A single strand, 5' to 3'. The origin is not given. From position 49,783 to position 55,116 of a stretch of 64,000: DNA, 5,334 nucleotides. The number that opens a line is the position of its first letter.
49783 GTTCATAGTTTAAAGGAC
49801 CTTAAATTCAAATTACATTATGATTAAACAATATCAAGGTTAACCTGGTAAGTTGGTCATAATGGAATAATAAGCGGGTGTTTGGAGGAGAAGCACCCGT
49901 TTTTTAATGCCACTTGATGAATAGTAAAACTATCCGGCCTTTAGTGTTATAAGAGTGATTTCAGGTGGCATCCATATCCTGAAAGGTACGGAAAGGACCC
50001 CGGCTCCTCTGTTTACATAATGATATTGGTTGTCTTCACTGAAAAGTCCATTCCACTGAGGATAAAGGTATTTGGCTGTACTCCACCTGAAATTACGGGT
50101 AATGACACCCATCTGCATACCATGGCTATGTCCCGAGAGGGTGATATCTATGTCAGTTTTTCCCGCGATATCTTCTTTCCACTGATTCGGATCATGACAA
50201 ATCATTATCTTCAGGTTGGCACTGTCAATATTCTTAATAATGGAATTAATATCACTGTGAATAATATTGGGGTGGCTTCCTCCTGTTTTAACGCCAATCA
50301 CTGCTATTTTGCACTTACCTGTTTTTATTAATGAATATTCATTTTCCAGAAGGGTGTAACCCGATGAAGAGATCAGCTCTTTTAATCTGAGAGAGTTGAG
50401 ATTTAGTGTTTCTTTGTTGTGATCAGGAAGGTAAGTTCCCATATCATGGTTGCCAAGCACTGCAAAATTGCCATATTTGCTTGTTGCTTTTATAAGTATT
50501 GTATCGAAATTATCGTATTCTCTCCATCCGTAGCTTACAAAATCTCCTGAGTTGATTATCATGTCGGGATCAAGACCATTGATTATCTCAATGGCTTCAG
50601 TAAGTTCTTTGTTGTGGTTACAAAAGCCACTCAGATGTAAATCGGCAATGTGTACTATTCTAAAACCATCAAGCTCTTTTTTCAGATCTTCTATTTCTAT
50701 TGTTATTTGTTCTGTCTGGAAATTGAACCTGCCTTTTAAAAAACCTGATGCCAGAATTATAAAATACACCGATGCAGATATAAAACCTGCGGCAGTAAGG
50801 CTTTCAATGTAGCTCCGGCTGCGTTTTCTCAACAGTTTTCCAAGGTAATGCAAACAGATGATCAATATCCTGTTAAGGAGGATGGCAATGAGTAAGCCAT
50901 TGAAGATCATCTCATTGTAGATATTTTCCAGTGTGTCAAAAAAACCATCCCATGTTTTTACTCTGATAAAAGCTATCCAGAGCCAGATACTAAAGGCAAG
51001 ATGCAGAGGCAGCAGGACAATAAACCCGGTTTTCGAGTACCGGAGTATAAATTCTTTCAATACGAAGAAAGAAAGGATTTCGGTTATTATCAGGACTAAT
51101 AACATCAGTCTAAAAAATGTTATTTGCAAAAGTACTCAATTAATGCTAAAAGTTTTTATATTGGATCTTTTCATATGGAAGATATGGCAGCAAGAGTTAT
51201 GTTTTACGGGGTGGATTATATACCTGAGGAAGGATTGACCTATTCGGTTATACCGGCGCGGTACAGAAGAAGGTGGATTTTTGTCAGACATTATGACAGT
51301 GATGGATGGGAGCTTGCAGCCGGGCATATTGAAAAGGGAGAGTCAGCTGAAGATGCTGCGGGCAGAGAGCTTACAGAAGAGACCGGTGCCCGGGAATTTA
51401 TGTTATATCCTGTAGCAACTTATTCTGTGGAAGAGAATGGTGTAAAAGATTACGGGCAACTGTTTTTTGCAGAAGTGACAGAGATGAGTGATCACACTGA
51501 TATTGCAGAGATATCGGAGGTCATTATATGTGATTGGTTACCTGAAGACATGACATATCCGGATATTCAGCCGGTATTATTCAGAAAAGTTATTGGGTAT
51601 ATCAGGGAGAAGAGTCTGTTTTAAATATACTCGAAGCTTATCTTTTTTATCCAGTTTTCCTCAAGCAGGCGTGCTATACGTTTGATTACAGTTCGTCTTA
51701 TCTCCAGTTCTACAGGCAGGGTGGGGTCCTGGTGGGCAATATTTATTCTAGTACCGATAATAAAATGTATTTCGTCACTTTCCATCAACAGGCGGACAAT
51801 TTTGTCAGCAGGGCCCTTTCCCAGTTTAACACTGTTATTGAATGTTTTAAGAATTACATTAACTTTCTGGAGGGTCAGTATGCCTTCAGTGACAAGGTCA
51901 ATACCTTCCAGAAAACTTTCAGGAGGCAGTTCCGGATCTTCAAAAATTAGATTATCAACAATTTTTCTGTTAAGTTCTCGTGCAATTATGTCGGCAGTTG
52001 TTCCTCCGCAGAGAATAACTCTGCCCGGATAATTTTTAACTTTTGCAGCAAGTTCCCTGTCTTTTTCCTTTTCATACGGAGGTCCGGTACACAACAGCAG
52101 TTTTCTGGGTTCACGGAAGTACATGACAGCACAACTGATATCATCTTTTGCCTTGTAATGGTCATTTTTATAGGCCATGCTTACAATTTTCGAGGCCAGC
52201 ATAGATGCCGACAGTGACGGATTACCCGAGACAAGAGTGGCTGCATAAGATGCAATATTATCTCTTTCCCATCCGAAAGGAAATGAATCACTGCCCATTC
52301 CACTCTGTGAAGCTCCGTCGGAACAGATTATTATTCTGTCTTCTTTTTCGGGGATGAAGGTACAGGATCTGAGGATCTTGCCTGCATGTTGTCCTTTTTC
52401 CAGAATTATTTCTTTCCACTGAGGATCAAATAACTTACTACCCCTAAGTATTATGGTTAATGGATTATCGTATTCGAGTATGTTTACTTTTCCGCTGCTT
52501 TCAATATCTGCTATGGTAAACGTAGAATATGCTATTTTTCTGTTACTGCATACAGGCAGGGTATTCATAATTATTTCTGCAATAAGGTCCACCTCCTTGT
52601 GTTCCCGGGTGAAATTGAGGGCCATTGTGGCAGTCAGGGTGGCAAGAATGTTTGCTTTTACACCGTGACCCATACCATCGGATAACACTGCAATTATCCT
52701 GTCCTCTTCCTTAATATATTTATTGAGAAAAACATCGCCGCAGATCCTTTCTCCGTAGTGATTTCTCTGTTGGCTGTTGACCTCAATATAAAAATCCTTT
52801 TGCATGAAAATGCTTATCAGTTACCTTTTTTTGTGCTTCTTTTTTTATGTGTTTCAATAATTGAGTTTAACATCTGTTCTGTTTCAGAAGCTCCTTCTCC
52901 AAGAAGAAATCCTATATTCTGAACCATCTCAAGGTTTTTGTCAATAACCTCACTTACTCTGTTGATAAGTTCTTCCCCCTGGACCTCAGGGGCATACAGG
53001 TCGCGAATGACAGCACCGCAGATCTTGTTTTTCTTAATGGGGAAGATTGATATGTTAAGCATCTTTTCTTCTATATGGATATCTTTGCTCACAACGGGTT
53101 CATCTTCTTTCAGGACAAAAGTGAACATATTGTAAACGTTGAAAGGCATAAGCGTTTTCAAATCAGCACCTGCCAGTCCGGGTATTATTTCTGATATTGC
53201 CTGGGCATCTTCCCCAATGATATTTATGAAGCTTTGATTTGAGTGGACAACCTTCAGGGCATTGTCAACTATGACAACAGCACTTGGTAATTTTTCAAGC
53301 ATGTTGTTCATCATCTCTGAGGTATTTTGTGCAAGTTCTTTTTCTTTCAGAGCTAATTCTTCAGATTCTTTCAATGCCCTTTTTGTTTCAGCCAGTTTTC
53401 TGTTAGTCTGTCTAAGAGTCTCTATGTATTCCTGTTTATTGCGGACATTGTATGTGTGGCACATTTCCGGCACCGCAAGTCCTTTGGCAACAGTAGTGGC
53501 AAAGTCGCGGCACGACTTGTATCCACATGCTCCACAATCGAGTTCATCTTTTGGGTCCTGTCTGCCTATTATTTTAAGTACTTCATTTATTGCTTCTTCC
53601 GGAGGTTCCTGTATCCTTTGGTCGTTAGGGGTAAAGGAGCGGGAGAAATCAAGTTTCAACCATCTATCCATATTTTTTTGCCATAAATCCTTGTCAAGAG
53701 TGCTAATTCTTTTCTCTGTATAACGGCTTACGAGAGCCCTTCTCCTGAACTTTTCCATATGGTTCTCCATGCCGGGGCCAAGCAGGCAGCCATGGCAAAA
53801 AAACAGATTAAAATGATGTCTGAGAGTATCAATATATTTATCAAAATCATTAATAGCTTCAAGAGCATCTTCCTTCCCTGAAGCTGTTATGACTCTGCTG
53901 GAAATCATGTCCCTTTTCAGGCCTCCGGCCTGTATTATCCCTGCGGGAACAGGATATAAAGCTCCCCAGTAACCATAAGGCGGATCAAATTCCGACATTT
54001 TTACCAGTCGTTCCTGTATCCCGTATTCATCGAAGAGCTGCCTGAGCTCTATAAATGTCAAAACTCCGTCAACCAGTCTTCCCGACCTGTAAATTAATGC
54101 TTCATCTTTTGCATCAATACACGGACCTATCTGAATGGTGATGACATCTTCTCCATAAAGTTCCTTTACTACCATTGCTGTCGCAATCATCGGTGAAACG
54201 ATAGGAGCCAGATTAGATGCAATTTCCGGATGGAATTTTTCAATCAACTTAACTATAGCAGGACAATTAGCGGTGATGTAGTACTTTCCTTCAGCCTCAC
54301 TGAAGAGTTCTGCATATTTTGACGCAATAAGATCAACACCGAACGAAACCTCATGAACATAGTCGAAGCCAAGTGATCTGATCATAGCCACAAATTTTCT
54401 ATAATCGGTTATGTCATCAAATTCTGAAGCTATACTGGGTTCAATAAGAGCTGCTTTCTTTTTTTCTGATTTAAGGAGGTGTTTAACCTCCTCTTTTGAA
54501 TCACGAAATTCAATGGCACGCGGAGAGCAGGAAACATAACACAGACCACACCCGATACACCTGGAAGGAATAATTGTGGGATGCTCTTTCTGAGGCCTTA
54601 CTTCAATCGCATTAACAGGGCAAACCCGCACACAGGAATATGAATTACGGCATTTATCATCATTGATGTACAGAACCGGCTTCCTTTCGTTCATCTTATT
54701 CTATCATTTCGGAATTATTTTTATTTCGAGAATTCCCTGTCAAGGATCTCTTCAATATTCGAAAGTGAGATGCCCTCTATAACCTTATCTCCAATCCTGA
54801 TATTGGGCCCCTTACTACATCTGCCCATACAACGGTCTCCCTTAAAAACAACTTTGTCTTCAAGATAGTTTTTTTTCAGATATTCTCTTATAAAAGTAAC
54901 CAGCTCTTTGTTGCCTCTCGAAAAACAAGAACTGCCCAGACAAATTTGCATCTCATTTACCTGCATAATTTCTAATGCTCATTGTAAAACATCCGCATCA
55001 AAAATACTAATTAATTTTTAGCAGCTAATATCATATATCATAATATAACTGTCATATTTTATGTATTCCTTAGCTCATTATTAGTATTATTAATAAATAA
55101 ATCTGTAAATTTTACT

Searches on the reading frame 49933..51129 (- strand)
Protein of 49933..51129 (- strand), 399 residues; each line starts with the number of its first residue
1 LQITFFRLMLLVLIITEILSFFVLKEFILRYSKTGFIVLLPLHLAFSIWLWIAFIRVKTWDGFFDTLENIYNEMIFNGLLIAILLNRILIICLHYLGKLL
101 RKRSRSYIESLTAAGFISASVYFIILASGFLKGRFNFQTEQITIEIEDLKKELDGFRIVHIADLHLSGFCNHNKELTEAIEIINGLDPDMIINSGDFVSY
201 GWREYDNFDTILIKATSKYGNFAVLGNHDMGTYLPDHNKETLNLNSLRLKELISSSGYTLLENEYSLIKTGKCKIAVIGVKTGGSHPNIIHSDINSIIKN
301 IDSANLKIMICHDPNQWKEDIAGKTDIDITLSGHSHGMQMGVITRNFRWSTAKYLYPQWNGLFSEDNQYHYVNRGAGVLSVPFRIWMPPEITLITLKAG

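Call 51: search_protein_families(library=pfam, proteins=[window:49933-51129:-], max_evalue=0.00001)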
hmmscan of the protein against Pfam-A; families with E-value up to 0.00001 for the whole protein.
window:49933-51129:- (399 aa): 2 families
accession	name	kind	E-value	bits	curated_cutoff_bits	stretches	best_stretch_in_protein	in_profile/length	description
PF00149.33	Metallophos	-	4.1e-13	50.6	21.5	1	156-337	1-190/191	Calcineurin-like phosphoesterase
PF12850.12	Metallophos_2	-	1.8e-07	31.7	27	1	157-340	2-121/154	Calcineurin-like phosphoesterase superfamily domain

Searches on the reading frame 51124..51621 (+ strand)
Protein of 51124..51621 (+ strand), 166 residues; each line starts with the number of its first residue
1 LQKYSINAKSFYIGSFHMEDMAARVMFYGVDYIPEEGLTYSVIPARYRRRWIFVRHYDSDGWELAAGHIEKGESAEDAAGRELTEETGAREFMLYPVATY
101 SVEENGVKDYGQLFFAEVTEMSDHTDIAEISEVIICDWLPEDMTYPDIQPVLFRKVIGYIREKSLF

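Call 51: search_protein_families(library=pfam, proteins=[window:51124-51621:+], max_evalue=0.00001)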
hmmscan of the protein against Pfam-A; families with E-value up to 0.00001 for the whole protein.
window:51124-51621:+ (166 aa): 1 family
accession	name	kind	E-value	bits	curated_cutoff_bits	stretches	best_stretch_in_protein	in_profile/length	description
PF00293.34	NUDIX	-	6.5e-12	46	21.1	1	51-142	17-116/134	NUDIX domain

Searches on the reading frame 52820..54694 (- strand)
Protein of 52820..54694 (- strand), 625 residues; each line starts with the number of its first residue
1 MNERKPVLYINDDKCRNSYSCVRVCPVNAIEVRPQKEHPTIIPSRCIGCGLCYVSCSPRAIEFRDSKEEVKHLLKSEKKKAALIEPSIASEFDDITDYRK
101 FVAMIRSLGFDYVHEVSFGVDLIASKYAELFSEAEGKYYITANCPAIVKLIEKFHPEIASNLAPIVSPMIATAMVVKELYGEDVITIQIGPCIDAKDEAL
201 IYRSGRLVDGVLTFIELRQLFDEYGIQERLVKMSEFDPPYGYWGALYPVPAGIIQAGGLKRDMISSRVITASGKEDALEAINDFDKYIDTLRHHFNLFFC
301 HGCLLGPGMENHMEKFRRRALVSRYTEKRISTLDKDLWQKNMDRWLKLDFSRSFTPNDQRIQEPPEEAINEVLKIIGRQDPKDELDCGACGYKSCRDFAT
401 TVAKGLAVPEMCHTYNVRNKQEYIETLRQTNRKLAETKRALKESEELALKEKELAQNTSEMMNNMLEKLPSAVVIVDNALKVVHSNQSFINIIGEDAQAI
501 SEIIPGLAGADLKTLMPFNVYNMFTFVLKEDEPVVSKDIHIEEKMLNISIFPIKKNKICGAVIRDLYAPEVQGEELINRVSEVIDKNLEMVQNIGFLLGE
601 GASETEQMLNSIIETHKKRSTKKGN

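Call 4: search_protein_families(library=pfam, proteins=[window:52820-54694:-])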
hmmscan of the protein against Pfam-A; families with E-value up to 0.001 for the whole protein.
window:52820-54694:- (625 aa): 10 families
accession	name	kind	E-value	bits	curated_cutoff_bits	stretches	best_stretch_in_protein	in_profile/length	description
PF02906.19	Fe_hyd_lg_C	-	7.2e-37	127.8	22.1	1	81-306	4-244/245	Iron only hydrogenase large subunit, C-terminal domain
PF12838.12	Fer4_7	-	4.4e-10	40.3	27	2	14-57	1-49/52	4Fe-4S dicluster domain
PF04060.18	FeS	-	3.5e-09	36.7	23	1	385-412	4-31/33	Putative Fe-S cluster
PF13237.11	Fer4_10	-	1.7e-08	34.7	25.5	1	9-56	3-52/53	4Fe-4S dicluster domain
PF14697.11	Fer4_21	-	2e-07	31.5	35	1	10-57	3-52/59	4Fe-4S dicluster domain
PF12837.12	Fer4_6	-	3.5e-07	30.3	25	2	39-61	2-24/24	4Fe-4S binding domain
PF00037.32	Fer4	-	7.4e-07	29.2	21.1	1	39-61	1-23/24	4Fe-4S binding domain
PF12797.12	Fer4_2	-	1.3e-06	28.4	24.5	1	38-56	2-20/22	4Fe-4S binding domain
PF25160.1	LdpA_Fe-S-bd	-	9.7e-06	25.7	27.6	1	20-64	8-46/49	LdpA Fe-S cluster-binding domain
PF13183.11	Fer4_8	-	5.7e-05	24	27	0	44-65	3-20/68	4Fe-4S dicluster domain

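Call 56: search_protein_families(library=ncbifam, proteins=[window:52820-54694:-], max_evalue=0.00001)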
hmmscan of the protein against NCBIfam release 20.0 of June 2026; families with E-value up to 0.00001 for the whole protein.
window:52820-54694:- (625 aa): 33 families (the best 25 are shown)
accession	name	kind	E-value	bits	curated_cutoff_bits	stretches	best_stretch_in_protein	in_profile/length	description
TIGR04105.1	FeFe_hydrog_B1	subfamily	2.5e-44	151.7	450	1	20-309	165-458/462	monomeric [FeFe] hydrogenase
TIGR02512.1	FeFe_hydrog_A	subfamily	3.2e-27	95.4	405.95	1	10-242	4-271/375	[FeFe] hydrogenase, group A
NF040763.1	FeFe_hydrog_A6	exception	1.6e-22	79.6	765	1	40-242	184-409/571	NADH-dependent [FeFe] hydrogenase, group A6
NF040762.1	Hydr_FeFe_Clost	exception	2.1e-16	59.7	900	1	32-251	175-420/572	ferredoxin hydrogenase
TIGR01944.1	rnfB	subfamily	5.1e-16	58.8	68.7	1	4-79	104-178/190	RnfABCDGE type electron transport complex subunit B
NF003475.0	PRK05113.1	equivalog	3.7e-13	49.7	203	1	4-72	104-171/190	electron transport complex subunit RsxB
NF006446.0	PRK08764.1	equivalog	2.4e-11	43.7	220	1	7-64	80-136/139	Rnf electron transport complex subunit RnfB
NF005415.0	PRK06991.1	equivalog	5.2e-11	42.7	281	1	4-63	76-134/284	electron transport complex subunit RsxB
NF005505.0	PRK07118.1-4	equivalog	5.6e-09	35.9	378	0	15-81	143-208/265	Fe-S cluster domain-containing protein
NF041836.1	rnfB_Methano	equivalog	7.3e-09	35.4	445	0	15-80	143-207/265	Rnf electron transport complex subunit RnfB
NF038196.1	ferrodoxin_EFR1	subfamily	1.8e-08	34.7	75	1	10-69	182-237/242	EFR1 family ferrodoxin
NF040770.1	hetero_SS_HdrA2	exception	7.7e-08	30.9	1100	1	9-69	573-631/777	CoB-CoM heterodisulfide reductase HdrA2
NF043039.1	HgcAB_like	equivalog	1.5e-07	31.4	285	1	5-61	292-349/350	HgcAB-like fusion protein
NF005503.0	PRK07118.1-2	equivalog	1.7e-07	30.8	252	0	20-76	145-199/292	RnfABCDGE type electron transport complex subunit B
NF040864.1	HgcB_ferredoxin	equivalog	1.8e-07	30.9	99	1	8-64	9-64/93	mercury methylation ferredoxin HgcB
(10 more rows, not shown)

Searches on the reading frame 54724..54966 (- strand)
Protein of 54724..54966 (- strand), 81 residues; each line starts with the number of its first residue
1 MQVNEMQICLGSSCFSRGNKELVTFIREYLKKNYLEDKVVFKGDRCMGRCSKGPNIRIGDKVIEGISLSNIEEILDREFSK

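Call 4: search_protein_families(library=pfam, proteins=[window:54724-54966:-])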
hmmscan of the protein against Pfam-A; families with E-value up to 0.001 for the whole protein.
window:54724-54966:- (81 aa): 1 family
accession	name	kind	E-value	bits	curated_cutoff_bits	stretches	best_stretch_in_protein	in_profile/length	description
PF01257.25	2Fe-2S_thioredx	-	6.5e-09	36.2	24.8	1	5-76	67-142/145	Thioredoxin-like [2Fe-2S] ferredoxin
